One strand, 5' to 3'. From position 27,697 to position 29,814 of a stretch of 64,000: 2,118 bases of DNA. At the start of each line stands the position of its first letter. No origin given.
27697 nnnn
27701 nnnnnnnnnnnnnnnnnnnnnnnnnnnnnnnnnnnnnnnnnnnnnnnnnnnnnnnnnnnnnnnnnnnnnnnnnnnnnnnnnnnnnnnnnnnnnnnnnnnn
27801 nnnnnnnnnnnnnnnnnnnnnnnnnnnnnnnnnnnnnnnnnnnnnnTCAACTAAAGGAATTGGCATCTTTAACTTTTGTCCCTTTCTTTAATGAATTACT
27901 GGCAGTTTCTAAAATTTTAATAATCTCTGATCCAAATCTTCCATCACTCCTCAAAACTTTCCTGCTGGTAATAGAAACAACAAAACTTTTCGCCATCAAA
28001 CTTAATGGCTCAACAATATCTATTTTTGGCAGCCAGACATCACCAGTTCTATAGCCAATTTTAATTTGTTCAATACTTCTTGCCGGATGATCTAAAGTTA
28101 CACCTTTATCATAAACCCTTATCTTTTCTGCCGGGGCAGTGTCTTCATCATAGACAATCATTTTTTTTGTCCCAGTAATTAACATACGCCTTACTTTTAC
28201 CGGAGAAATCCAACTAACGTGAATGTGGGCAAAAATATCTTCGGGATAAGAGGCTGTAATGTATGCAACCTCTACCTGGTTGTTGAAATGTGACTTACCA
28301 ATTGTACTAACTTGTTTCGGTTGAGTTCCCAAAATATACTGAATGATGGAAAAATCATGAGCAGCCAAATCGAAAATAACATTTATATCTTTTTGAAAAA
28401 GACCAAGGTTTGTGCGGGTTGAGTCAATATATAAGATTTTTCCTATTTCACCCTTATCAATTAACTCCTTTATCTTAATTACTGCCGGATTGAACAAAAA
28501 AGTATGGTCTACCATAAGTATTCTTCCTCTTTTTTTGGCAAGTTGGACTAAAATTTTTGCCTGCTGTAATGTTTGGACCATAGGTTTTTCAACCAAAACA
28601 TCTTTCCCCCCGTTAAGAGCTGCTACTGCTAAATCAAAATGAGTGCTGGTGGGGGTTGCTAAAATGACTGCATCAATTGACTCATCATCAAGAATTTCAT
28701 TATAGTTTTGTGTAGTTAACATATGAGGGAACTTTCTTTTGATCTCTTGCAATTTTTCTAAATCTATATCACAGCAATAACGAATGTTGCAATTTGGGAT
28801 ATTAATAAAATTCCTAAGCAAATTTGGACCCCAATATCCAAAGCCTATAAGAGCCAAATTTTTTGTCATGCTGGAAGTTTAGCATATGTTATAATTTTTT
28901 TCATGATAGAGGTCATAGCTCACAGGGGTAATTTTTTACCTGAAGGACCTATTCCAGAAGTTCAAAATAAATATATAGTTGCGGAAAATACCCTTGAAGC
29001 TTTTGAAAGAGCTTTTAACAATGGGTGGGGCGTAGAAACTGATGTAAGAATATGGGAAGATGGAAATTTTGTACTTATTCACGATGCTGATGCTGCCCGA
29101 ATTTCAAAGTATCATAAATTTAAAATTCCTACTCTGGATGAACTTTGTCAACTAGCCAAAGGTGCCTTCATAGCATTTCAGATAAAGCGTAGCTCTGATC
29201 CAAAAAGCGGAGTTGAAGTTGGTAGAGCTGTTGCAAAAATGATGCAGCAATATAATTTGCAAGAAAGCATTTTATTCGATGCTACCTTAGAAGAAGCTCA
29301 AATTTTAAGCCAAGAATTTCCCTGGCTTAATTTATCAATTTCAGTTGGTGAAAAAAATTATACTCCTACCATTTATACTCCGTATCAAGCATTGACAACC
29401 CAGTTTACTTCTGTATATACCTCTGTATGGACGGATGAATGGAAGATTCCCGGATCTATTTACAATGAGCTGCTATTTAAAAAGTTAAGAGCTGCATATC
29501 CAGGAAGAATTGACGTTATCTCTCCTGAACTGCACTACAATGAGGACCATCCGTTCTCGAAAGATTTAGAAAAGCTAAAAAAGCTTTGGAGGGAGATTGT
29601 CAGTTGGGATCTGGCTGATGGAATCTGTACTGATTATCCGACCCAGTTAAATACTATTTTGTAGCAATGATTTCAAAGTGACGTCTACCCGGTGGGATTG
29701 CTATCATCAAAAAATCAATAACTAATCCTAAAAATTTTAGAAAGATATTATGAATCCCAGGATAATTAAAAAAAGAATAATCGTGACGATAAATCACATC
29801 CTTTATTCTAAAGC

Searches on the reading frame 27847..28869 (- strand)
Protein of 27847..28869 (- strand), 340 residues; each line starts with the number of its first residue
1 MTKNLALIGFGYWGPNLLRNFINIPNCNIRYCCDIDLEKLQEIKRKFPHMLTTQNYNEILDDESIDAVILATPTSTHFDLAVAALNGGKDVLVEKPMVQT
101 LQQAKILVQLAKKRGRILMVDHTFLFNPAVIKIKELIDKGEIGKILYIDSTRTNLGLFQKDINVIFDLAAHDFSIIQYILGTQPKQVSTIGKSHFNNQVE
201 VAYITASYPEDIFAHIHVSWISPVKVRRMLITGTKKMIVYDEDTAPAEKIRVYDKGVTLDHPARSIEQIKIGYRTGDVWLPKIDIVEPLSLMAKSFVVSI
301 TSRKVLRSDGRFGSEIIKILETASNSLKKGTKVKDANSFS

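Call 3: search_protein_families(library=pfam, proteins=[window:27847-28869:-], max_evalue=0.01)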
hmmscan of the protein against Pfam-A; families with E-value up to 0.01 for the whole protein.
window:27847-28869:- (340 aa): 6 families
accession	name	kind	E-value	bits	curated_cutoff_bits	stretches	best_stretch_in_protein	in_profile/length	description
PF01408.29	GFO_IDH_MocA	-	9.6e-27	94.5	24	1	4-122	2-120/120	Oxidoreductase family, NAD-binding Rossmann fold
PF22725.1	GFO_IDH_MocA_C3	-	3.6e-14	53.3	27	1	131-238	2-123/124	GFO/IDH/MocA C-terminal domain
PF02894.22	GFO_IDH_MocA_C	-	2.6e-09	37.7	22.9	1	134-334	1-217/218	Oxidoreductase family, C-terminal alpha/beta domain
PF22685.1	Gal80p_C-like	-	7.5e-05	23.4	29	1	128-217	1-79/152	Gal80p, C-terminal domain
PF03447.22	NAD_binding_3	-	0.0044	18.2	24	1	26-120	21-115/116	Homoserine dehydrogenase, NAD binding domain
PF03807.23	F420_oxidored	-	0.0081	17.2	21.6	0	5-84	2-79/94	NADP oxidoreductase coenzyme F420-dependent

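Call 4: search_protein_families(library=ncbifam, proteins=[window:27847-28869:-], max_evalue=0.01)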
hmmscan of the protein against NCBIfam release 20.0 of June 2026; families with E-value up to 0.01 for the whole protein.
window:27847-28869:- (340 aa): 9 families
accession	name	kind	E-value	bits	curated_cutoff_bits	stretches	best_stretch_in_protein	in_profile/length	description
NF040723.1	UDP-GlcNAcDh_Arch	equivalog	1.9e-51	175.4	450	1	6-256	4-250/302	UDP-N-acetylglucosamine 3-dehydrogenase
TIGR04380.1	myo_inos_iolG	equivalog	3.2e-30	105.1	355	1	4-244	3-256/330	inositol 2-dehydrogenase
NF008607.0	PRK11579.1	subfamily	2.9e-23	82.4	330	1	6-151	8-151/346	oxidoreductase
NF041392.1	XylDh_Gfo6_Halo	equivalog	1.6e-22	79.8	350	1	4-153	18-171/350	D-xylose 1-dehydrogenase Gfo6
NF052479.1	LevoglcsnDh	equivalog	2.2e-21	76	650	1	31-151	40-160/386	levoglucosan dehydrogenase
NF007574.0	PRK10206.1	equivalog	2.5e-20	72.8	352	1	39-236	40-243/345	oxidoreductase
NF058561.1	BT_2158_fam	equivalog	4.2e-17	61.9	750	1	4-151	37-183/487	glycoside 3-dehydrogenase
NF058563.1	BT_2159_fam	equivalog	1.7e-16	60.2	650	1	5-149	3-147/350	disaccharide 3-dehydrogenase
NF052679.1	InsChiInosDhIolG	equivalog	7.4e-13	48.2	540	1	1-187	1-192/343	bifunctional inositol 2-dehydrogenase/D-chiro-inositol 1-dehydrogenase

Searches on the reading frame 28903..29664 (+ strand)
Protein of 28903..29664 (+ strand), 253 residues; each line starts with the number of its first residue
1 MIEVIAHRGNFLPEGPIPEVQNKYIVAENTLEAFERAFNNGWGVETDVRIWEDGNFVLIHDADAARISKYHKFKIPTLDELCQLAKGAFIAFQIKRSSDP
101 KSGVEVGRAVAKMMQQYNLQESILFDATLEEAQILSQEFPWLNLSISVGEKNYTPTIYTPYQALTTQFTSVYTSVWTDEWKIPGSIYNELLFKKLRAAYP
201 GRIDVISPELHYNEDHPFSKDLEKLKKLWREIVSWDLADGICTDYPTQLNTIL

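Call 3: search_protein_families(library=pfam, proteins=[window:28903-29664:+], max_evalue=0.01)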
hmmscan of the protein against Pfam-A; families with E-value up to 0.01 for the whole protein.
window:28903-29664:+ (253 aa): 1 family
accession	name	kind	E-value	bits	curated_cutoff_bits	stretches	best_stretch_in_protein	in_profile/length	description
PF03009.23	GDPD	-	1.3e-08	35.7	23.6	1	25-85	9-69/244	Glycerophosphoryl diester phosphodiesterase family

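Call 4: search_protein_families(library=ncbifam, proteins=[window:28903-29664:+], max_evalue=0.01)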
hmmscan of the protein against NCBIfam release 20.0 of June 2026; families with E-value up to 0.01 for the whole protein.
window:28903-29664:+ (253 aa): 3 families
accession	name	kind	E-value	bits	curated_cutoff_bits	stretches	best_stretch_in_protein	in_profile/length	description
NF006989.0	PRK09454.1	equivalog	1.8e-05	24.2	264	1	26-91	22-89/251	glycerophosphodiester phosphodiesterase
NF053857.1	LysphglycPlipDStph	equivalog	3.4e-05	23.3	450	1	26-87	58-121/305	lysophosphatidylglycerol phospholipase D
NF041304.3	AvrBs2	equivalog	0.0025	15.8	1000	1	24-69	282-328/716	type III secretion system effector avirulence protein AvrBs2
